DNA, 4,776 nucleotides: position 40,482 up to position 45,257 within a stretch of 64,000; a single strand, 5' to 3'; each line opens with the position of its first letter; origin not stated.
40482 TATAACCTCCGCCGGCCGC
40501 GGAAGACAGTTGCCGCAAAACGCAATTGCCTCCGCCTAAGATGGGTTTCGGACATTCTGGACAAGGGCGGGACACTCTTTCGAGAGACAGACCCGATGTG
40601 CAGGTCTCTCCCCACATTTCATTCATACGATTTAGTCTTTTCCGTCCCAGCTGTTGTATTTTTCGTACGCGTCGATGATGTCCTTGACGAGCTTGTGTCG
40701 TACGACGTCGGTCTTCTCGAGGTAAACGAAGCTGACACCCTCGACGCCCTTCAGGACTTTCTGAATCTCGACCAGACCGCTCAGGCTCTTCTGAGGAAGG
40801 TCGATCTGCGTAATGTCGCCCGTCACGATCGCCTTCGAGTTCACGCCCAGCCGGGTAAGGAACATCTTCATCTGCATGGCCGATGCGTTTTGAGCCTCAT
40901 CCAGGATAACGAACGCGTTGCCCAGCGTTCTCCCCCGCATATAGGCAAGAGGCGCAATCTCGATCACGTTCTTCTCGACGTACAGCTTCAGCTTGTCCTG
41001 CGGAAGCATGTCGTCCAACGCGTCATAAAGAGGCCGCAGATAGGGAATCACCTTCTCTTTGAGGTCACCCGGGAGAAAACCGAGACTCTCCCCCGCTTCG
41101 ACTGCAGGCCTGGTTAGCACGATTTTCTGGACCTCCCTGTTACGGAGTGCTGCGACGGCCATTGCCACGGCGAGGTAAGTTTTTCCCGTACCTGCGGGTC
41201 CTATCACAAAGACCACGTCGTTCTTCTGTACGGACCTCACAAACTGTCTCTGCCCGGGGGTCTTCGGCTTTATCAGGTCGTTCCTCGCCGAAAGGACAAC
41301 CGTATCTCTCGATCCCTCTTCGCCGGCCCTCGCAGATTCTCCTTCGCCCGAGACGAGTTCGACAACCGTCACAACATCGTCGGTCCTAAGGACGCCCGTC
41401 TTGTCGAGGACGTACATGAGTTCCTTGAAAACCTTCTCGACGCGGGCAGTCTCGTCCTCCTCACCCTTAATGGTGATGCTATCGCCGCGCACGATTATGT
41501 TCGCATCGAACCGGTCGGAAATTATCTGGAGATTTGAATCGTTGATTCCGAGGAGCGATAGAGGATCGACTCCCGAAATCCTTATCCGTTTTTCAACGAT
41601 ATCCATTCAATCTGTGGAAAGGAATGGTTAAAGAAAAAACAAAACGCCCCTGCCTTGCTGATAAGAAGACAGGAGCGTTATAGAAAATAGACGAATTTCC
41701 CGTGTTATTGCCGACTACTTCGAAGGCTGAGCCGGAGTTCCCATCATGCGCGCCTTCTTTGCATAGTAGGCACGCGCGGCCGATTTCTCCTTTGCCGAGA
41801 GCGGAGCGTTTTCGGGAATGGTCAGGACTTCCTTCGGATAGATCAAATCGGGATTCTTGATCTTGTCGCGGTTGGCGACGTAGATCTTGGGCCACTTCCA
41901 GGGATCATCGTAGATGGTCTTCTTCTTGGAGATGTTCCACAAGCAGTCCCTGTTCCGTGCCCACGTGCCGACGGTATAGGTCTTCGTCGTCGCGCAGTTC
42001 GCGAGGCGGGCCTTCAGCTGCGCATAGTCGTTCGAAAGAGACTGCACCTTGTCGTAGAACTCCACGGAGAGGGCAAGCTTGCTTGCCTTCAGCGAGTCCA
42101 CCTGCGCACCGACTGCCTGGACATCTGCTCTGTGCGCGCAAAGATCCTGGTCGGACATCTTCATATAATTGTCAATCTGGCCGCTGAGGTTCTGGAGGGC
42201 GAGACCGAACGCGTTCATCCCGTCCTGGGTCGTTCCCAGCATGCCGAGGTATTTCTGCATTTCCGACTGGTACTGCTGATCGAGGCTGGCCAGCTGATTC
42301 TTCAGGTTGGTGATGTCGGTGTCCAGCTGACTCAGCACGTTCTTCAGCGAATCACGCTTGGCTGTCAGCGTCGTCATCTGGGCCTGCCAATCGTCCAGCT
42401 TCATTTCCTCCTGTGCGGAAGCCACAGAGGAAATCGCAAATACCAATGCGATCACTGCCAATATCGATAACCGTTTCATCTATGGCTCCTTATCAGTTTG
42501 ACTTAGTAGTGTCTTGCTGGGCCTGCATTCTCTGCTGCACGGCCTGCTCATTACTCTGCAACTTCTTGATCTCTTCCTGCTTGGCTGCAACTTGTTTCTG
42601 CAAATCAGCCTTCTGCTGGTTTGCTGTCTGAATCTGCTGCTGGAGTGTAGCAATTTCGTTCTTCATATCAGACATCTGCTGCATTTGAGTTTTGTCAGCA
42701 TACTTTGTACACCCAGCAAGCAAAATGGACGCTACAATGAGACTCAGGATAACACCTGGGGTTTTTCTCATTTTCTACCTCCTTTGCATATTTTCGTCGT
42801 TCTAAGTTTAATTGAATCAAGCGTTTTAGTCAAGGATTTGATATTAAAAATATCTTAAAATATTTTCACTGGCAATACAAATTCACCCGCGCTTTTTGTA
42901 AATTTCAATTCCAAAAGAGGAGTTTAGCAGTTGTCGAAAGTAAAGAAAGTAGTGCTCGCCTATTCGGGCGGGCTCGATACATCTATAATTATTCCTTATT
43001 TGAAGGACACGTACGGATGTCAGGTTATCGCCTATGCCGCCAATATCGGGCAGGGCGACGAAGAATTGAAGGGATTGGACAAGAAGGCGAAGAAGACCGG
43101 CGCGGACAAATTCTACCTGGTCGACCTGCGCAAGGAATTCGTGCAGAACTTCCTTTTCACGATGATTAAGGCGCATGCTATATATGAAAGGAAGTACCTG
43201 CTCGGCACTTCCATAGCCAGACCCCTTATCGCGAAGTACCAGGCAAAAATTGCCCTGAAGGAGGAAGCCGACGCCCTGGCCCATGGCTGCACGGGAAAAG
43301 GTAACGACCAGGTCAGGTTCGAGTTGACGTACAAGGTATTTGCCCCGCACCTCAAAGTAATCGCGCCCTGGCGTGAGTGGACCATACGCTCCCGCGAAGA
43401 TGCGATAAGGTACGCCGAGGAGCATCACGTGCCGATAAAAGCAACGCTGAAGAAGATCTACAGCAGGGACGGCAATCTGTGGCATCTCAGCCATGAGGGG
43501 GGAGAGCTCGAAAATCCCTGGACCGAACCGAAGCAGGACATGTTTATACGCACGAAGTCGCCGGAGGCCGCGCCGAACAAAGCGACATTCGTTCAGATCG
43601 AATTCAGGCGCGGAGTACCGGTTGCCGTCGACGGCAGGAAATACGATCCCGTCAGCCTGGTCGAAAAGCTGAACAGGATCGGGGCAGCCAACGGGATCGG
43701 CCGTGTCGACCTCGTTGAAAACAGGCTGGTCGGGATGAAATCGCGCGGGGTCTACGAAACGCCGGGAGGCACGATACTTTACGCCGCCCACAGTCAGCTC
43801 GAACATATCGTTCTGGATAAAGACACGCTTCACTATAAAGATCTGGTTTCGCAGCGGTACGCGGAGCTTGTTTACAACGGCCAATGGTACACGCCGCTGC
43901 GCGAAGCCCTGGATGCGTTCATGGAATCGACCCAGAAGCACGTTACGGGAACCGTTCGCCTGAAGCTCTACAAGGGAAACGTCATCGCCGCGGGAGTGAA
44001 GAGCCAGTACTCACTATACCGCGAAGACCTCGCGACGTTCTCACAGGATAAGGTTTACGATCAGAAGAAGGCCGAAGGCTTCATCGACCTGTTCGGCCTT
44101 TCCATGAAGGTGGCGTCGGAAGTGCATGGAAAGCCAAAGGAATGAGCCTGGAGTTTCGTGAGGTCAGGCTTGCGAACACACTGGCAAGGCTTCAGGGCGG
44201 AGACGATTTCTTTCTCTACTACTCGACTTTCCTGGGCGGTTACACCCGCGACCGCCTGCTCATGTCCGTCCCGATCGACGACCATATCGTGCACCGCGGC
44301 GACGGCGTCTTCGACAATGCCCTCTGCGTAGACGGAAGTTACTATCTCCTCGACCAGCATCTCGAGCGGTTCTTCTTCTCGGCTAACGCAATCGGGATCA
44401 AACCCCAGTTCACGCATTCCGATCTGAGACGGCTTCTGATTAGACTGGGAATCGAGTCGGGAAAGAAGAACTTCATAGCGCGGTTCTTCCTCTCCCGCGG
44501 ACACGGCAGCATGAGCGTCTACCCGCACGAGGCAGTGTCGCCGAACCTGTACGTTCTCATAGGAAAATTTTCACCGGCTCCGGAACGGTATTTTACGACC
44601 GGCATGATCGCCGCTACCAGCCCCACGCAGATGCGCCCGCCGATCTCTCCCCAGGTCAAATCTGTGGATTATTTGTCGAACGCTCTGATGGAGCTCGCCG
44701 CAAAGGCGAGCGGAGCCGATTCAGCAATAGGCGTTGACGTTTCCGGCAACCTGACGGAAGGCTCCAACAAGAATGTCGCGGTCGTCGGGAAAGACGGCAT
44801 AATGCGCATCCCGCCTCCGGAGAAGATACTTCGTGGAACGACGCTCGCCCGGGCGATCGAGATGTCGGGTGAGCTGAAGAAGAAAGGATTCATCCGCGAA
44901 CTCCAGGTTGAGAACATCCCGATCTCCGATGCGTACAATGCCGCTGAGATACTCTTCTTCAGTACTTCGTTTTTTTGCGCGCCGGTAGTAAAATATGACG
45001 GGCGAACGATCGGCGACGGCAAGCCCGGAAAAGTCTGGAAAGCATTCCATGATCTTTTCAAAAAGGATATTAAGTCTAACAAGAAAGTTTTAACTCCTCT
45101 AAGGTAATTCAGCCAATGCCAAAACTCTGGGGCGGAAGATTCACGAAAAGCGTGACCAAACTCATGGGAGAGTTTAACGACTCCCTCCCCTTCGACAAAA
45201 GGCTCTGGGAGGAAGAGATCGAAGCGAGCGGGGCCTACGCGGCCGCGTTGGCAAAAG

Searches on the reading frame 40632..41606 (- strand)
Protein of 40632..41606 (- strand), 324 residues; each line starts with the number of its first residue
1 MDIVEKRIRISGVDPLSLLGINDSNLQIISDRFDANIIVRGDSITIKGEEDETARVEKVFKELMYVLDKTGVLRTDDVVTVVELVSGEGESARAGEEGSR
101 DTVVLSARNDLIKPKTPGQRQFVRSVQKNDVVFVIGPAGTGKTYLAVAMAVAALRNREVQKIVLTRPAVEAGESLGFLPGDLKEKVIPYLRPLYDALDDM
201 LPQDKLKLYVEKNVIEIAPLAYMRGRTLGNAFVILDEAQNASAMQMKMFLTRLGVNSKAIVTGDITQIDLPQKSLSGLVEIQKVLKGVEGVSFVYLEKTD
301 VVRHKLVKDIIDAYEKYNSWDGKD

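Call 8: search_protein_families(library=pfam, proteins=[window:40632-41606:-], max_evalue=0.001)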
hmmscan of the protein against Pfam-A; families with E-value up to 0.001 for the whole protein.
window:40632-41606:- (324 aa): 10 families
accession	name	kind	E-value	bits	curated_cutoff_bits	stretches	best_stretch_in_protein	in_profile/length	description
PF02562.22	PhoH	-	1.9e-95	318.6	27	1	112-315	2-205/205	PhoH-like protein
PF13245.12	AAA_19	-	6.9e-09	36.4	25.1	1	119-268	1-129/134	AAA domain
PF13604.12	AAA_30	-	1.2e-08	35.4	27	1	117-268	4-128/191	AAA domain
PF01695.23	IstB_IS21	-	2.7e-06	27.5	24.1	1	126-156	89-119/238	IstB-like ATP binding protein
PF00270.35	DEAD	-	8.7e-06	26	26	1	116-165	1-51/167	DEAD/DEAH box helicase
PF20720.3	nSTAND3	-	5.5e-05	23.3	27.2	1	116-159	4-48/155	Novel STAND NTPase 3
PF13401.12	AAA_22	-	9.9e-05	23.1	27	1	130-249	6-104/130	AAA domain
PF13191.12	AAA_16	-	0.00011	23.2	32.6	1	130-248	25-151/167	AAA ATPase domain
PF00580.27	UvrD-helicase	-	0.00014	22.1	23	0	117-160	3-44/271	UvrD/REP helicase N-terminal domain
PF13173.12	AAA_14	-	0.00071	20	27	0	129-244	2-77/129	AAA domain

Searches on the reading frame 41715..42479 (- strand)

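Call 8: search_protein_families(library=pfam, proteins=[window:41715-42479:-], max_evalue=0.001)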
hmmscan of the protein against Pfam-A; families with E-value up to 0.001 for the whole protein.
window:41715-42479:- (254 aa): 3 families
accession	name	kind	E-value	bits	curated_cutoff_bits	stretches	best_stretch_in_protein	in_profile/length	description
PF17045.10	CEP63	-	0.00011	22.5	33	0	30-107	144-222/263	Centrosomal protein of 63 kDa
PF14362.11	DUF4407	-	0.00033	20.5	31.3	1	19-143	112-234/297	Domain of unknown function (DUF4407)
PF06818.20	Fez1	-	0.00079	20.4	34.4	0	23-189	63-174/199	Fez1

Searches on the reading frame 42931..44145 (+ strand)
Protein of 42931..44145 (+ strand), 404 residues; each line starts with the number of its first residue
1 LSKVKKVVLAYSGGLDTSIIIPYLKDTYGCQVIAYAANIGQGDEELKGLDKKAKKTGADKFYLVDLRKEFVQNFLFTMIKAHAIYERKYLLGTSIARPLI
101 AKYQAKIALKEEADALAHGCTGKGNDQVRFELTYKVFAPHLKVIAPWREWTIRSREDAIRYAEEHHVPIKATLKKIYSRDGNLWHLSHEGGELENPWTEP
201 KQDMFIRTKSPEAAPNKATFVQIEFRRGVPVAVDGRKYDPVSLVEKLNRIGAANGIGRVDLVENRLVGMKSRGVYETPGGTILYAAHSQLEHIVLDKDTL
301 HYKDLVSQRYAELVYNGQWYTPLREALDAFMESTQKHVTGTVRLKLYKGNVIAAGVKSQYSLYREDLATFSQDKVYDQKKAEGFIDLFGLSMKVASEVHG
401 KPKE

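Call 8: search_protein_families(library=pfam, proteins=[window:42931-44145:+], max_evalue=0.001)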
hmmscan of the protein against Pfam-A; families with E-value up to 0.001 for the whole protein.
window:42931-44145:+ (404 aa): 2 families
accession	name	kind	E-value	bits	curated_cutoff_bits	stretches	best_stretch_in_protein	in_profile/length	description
PF20979.2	Arginosuc_syn_C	-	4.1e-88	295.1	27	1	177-394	1-218/219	Arginosuccinate synthase C-terminal domain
PF00764.25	Arginosuc_synth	-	1.2e-66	224.2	27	1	6-168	1-162/162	Arginosuccinate synthase N-terminal HUP domain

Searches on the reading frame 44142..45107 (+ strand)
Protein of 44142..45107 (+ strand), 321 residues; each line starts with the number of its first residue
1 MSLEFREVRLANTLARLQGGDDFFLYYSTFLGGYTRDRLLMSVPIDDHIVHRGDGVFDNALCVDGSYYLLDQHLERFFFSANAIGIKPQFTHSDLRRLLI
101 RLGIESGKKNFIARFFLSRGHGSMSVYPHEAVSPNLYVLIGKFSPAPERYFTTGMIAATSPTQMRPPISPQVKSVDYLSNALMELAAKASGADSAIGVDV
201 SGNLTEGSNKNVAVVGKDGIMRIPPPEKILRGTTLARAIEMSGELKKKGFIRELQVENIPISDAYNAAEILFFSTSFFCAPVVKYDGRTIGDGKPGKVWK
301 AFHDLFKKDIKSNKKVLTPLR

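Call 8: search_protein_families(library=pfam, proteins=[window:44142-45107:+], max_evalue=0.001)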
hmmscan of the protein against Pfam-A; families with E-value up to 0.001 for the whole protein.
window:44142-45107:+ (321 aa): 1 family
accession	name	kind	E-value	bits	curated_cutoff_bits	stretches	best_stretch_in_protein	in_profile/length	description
PF01063.24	Aminotran_4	-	6.3e-34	118.2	28.5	1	55-284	1-222/223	Amino-transferase class IV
